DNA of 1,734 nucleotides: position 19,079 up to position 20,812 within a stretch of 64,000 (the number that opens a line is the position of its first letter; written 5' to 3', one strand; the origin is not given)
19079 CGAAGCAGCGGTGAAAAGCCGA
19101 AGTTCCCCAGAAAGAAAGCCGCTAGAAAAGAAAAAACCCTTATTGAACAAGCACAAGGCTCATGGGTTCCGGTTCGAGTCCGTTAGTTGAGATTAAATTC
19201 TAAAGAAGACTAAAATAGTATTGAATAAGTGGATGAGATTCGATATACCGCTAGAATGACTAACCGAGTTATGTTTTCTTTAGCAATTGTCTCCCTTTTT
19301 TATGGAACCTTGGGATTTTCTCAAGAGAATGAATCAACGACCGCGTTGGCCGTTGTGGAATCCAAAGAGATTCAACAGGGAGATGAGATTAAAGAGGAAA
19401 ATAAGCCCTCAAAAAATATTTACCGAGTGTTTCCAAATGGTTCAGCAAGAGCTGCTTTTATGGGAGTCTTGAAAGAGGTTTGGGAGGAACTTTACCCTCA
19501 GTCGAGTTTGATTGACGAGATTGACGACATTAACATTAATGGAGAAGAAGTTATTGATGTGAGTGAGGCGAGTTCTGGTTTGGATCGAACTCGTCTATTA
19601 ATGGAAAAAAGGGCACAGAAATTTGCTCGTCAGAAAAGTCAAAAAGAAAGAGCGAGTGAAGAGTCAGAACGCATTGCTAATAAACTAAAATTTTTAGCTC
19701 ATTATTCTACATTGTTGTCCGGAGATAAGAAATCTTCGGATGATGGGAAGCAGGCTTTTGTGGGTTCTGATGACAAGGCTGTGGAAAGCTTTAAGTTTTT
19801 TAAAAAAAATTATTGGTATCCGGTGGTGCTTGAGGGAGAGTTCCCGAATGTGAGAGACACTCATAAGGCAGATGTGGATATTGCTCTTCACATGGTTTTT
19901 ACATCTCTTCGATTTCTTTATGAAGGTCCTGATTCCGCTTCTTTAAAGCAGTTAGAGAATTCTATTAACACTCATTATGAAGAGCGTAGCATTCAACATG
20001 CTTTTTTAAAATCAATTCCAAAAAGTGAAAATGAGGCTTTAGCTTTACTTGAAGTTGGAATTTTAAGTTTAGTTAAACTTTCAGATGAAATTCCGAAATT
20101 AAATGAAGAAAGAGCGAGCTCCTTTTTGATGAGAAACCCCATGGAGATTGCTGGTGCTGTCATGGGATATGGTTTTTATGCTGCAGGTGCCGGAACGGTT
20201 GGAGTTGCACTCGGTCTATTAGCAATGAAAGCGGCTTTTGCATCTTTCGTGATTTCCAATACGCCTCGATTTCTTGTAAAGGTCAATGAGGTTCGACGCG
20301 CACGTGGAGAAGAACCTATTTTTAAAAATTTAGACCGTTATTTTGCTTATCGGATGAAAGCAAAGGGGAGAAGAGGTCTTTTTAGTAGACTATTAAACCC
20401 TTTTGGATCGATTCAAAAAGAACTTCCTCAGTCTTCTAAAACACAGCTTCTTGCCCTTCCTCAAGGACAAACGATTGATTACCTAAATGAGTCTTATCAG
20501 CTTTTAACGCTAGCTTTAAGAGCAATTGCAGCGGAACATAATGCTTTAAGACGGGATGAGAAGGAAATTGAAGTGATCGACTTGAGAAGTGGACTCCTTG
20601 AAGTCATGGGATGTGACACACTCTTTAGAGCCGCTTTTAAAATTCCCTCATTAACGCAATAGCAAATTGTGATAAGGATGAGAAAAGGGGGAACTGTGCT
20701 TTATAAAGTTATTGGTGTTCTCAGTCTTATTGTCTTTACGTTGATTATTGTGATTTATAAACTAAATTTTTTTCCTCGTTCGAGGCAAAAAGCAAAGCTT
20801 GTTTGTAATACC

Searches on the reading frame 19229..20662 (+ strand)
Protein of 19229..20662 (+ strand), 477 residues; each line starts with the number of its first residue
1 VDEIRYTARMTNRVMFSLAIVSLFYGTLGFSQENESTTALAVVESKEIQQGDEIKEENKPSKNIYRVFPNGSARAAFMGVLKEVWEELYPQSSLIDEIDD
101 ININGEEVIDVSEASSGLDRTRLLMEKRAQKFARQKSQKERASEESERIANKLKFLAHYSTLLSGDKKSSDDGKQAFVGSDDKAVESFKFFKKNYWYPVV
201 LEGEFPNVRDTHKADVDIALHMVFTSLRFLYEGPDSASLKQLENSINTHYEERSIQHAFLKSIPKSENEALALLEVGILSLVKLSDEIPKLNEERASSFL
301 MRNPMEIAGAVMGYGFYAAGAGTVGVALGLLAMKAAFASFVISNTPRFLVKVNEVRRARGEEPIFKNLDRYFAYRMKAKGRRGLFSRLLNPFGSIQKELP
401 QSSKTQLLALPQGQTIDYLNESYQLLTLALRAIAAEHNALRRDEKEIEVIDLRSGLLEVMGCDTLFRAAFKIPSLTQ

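Call 63: search_protein_families(library=pfam, proteins=[window:19229-20662:+], max_evalue=0.01)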
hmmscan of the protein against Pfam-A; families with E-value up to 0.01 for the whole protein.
window:19229-20662:+ (477 aa): 1 family
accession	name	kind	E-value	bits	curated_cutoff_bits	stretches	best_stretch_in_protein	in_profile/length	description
PF04049.19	ANAPC8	-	0.0041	17.1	23.8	1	150-185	101-136/267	Anaphase promoting complex subunit 8 / Cdc23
